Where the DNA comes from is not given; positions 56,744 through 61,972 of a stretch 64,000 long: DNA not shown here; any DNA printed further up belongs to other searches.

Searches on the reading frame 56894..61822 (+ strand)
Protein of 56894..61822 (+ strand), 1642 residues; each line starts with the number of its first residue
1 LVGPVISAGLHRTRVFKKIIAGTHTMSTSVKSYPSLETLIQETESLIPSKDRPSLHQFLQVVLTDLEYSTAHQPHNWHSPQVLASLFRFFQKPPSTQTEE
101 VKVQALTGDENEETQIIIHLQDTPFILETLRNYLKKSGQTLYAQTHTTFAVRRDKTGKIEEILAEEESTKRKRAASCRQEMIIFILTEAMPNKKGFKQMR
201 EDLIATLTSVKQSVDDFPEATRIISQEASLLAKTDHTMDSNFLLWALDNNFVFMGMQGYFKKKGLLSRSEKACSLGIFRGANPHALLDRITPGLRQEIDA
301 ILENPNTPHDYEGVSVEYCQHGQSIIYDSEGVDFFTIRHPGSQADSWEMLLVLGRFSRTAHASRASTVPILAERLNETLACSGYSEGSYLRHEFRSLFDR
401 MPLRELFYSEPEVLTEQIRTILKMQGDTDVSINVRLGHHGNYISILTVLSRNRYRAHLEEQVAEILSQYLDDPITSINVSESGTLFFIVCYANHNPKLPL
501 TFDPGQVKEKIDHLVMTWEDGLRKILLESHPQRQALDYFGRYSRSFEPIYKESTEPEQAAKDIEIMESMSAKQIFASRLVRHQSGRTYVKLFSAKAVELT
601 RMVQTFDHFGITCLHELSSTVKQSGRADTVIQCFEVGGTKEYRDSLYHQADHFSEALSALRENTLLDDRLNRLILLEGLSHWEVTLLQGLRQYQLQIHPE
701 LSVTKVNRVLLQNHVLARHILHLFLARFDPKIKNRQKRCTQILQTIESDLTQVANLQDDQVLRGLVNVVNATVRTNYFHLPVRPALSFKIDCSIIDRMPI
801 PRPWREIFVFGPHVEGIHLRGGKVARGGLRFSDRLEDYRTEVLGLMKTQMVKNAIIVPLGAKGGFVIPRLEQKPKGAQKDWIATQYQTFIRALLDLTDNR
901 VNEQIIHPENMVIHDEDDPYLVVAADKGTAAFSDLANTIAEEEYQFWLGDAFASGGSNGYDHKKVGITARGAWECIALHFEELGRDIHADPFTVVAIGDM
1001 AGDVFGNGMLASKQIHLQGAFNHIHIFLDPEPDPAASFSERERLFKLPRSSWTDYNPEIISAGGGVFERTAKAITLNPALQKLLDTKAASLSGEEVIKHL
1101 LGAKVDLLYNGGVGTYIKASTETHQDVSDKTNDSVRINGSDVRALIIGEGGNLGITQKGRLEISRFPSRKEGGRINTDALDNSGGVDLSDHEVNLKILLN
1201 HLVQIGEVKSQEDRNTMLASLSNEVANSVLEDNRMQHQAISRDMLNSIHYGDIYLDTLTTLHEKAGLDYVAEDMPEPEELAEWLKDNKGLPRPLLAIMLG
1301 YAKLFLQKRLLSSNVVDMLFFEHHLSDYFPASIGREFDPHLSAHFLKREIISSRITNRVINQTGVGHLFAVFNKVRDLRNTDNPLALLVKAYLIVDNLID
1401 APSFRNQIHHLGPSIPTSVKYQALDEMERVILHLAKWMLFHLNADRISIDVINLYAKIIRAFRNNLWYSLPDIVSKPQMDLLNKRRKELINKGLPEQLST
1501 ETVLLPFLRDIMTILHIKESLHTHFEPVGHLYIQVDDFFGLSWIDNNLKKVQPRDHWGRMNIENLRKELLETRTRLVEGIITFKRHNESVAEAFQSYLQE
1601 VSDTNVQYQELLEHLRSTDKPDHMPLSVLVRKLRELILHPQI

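Call 68: search_protein_families(library=pfam, proteins=[window:56894-61822:+], max_evalue=0.00001)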
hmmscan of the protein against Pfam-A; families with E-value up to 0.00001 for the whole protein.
window:56894-61822:+ (1642 aa): 7 families
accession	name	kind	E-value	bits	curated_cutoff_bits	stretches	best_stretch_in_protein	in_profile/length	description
PF05088.18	Bac_GDH_CD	-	8.2e-229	760.6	22.8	1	746-1241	2-495/497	Bacterial NAD-glutamate dehydrogenase, catalytic domain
PF21074.2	GDH_C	-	9.5e-70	235.9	26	1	1288-1634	2-338/339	Glutamate dehydrogenase, C-terminal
PF21075.3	GDH_ACT1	-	1.3e-14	54.7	23.7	1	82-203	25-144/144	Glutamate dehydrogenase, ACT1 domain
PF21078.2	GDH_HM3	-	7.6e-14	52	24.6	1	667-730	3-66/66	Glutamate dehydrogenase, helical motif 3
PF21073.2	GDH_HM1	-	3.5e-11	43.3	21.2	1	368-426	1-59/60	Glutamate dehydrogenase, helical motif 1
PF21079.2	GDH_HM2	-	9.4e-09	35.6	21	1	526-568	2-44/45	Glutamate dehydrogenase, helical motif 2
PF21076.3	GDH_ACT2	-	1.2e-07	32.6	22.8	1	434-519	4-90/90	Glutamate dehydrogenase, ACT2 domain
